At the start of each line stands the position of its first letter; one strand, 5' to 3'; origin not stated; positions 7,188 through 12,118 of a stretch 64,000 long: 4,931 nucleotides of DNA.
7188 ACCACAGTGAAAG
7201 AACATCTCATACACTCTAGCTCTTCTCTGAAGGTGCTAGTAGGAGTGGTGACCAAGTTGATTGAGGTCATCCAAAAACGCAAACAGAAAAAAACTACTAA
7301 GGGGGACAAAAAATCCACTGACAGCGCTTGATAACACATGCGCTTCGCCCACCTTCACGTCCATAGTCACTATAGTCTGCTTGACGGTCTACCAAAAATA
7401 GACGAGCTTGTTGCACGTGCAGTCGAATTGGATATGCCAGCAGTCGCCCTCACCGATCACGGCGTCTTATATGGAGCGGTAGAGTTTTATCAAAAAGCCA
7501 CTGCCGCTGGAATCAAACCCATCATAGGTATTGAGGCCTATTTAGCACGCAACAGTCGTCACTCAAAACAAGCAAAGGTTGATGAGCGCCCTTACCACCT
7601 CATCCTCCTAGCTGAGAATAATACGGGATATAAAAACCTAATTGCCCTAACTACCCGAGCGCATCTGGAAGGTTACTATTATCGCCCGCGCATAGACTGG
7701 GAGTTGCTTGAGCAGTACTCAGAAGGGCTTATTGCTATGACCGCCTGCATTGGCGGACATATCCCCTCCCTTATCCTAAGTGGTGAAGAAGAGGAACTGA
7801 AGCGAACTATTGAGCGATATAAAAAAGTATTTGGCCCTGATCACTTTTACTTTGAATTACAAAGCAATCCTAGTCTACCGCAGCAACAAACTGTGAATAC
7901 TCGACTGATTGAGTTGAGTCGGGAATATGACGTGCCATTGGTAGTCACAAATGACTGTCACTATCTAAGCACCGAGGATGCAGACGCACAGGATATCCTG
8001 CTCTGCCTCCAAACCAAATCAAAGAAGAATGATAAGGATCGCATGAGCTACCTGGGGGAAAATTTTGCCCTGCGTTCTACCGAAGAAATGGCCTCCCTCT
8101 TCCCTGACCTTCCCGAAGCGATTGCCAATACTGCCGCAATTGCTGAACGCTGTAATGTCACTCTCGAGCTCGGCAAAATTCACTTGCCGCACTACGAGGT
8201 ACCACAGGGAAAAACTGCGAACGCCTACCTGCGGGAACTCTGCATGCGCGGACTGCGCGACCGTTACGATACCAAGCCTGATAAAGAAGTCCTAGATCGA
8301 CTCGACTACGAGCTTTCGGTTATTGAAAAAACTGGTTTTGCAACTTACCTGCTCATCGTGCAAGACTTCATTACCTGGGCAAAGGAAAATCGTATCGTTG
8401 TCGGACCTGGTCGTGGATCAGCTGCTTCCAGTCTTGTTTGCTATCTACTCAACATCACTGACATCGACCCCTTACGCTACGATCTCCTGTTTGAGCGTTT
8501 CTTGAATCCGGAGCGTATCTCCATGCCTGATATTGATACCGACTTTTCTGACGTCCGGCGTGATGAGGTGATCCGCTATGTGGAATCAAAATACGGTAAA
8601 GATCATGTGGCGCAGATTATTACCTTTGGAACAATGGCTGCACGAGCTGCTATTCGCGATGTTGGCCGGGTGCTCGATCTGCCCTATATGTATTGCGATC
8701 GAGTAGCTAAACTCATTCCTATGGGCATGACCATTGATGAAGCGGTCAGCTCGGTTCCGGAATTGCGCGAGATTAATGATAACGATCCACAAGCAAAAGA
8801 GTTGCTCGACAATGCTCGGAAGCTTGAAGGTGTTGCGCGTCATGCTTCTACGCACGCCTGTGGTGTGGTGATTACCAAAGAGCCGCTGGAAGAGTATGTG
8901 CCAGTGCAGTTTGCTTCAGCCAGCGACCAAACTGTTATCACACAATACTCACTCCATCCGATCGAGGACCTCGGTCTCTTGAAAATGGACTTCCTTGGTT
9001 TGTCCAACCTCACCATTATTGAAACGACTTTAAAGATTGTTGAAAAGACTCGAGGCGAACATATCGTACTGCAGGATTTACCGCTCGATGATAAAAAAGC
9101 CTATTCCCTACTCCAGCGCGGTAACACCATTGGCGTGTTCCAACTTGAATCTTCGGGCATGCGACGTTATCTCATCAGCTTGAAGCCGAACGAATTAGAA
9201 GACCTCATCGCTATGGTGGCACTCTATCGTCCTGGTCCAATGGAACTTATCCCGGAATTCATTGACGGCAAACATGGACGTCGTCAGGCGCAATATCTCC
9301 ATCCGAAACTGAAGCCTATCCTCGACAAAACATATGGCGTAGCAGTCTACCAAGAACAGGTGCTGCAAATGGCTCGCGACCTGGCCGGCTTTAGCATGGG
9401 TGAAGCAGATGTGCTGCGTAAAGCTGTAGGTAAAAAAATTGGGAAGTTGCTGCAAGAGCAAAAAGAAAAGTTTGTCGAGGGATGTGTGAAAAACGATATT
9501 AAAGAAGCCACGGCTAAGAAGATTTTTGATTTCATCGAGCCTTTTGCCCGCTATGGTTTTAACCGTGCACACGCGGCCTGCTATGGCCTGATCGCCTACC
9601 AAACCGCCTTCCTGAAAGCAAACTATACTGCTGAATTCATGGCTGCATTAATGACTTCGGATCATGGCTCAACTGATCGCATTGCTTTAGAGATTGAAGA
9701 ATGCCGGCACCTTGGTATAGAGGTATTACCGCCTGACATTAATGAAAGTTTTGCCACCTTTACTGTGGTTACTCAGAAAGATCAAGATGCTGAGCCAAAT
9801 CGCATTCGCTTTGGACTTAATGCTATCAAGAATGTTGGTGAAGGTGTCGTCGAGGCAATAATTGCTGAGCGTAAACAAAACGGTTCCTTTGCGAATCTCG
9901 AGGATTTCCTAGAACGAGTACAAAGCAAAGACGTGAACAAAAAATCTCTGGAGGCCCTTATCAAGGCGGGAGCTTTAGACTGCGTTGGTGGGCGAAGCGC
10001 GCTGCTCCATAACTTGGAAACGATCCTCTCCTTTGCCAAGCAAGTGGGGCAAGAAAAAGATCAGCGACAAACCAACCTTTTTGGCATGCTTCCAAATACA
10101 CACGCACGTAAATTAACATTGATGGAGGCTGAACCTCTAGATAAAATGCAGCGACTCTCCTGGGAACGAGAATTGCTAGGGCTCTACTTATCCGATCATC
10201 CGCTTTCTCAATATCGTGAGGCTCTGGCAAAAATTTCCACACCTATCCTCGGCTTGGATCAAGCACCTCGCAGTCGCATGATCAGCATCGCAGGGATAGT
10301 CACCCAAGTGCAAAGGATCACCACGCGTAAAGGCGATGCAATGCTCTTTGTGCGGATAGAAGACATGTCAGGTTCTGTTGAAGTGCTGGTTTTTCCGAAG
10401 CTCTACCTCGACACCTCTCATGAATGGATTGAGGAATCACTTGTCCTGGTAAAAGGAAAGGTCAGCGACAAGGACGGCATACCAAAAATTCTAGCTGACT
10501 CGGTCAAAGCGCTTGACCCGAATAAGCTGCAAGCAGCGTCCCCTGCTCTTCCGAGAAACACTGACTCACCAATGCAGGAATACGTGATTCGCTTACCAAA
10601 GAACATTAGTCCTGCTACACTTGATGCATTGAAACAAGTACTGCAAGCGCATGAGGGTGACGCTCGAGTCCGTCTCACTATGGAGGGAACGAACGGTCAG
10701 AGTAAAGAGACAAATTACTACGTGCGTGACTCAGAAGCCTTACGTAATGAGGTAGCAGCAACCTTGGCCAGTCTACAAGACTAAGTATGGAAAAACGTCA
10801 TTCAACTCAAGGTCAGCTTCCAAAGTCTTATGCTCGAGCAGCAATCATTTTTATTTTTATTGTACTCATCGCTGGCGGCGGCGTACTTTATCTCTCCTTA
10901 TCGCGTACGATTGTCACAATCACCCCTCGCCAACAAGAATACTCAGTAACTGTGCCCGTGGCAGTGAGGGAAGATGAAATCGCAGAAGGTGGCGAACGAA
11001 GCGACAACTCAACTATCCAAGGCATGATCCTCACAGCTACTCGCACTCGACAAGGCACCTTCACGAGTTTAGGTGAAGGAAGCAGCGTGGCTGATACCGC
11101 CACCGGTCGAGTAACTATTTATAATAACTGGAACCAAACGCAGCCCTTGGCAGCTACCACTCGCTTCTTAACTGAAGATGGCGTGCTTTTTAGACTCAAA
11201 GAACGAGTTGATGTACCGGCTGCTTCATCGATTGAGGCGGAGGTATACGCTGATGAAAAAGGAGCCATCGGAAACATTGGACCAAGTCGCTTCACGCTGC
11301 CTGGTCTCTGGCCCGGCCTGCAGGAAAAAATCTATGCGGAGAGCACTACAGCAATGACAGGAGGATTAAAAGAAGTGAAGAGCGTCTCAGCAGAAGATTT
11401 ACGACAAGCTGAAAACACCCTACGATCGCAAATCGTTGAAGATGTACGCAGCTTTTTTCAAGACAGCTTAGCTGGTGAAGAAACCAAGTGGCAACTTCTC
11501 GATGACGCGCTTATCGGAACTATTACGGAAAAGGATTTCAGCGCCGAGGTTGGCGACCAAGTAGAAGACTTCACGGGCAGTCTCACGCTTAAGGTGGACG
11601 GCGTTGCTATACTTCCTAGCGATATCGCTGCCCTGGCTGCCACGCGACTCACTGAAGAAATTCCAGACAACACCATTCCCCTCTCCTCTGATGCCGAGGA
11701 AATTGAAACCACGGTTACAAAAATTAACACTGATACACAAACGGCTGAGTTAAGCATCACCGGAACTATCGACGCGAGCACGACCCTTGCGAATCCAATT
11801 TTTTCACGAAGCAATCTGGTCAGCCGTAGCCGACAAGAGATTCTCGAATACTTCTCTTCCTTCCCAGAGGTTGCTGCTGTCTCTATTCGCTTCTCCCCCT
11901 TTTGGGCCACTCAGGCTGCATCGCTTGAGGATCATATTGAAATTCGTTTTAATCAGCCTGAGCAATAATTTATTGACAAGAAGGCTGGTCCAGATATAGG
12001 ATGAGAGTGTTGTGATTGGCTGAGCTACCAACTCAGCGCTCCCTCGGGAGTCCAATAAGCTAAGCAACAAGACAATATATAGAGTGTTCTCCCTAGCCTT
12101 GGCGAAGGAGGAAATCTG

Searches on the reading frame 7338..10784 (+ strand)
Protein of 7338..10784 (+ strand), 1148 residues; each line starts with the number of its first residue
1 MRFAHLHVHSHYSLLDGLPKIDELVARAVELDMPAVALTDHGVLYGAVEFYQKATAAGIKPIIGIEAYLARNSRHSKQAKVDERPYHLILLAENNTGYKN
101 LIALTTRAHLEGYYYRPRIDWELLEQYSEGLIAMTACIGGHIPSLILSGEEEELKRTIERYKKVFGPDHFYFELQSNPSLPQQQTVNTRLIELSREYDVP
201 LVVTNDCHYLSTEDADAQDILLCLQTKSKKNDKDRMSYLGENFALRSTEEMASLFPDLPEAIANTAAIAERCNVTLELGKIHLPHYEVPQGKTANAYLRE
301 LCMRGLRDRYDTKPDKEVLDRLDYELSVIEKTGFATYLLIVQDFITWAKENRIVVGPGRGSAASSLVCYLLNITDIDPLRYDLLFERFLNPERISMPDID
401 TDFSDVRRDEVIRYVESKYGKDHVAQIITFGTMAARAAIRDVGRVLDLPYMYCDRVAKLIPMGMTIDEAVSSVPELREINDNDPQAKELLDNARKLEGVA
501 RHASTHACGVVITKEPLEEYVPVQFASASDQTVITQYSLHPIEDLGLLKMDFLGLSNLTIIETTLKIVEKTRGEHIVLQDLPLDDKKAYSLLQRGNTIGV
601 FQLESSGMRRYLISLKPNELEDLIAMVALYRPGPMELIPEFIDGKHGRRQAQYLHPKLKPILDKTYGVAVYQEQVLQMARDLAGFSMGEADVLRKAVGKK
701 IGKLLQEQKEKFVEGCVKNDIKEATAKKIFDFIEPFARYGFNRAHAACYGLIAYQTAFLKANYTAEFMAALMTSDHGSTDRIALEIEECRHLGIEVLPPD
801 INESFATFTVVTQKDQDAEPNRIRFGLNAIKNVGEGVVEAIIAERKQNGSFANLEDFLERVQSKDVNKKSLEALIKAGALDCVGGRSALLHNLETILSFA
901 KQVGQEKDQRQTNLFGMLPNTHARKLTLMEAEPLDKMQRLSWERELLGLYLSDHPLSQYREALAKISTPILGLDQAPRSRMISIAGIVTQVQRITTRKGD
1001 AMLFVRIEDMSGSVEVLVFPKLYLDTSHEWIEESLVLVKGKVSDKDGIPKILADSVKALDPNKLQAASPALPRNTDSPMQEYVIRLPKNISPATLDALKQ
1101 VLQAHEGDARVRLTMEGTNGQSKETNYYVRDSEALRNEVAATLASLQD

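Call 47: search_protein_families(library=pfam, proteins=[window:7338-10784:+], max_evalue=0.001)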
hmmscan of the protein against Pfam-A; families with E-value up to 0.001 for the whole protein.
window:7338-10784:+ (1148 aa): 5 families
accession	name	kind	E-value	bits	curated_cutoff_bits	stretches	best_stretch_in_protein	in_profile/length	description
PF07733.18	DNA_pol3_alpha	-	4.1e-106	354.8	23.9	1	297-554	2-260/260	Bacterial DNA polymerase III alpha NTPase domain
PF17657.6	DNA_pol3_finger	-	7e-63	211.3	22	1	557-719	1-165/166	Bacterial DNA polymerase III alpha subunit finger domain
PF02811.25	PHP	-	4.4e-62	209.7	26.4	1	5-176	1-163/164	PHP domain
PF14579.12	HHH_6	-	3.1e-31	107.9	25.6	1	793-885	1-85/90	Helix-hairpin-helix motif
PF01336.31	tRNA_anti-codon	-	7.8e-11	42.2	27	1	982-1057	1-73/75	OB-fold nucleic acid binding domain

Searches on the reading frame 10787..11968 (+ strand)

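Call 48: search_protein_families(library=pfam, proteins=[window:10787-11968:+], max_evalue=0.001)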
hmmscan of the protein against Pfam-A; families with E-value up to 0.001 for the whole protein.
window:10787-11968:+ (393 aa): 1 family
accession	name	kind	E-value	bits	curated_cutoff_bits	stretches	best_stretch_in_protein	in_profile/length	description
PF04865.19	Baseplate_J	-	0.0002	21.2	21.1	1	102-193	20-109/255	Baseplate J-like protein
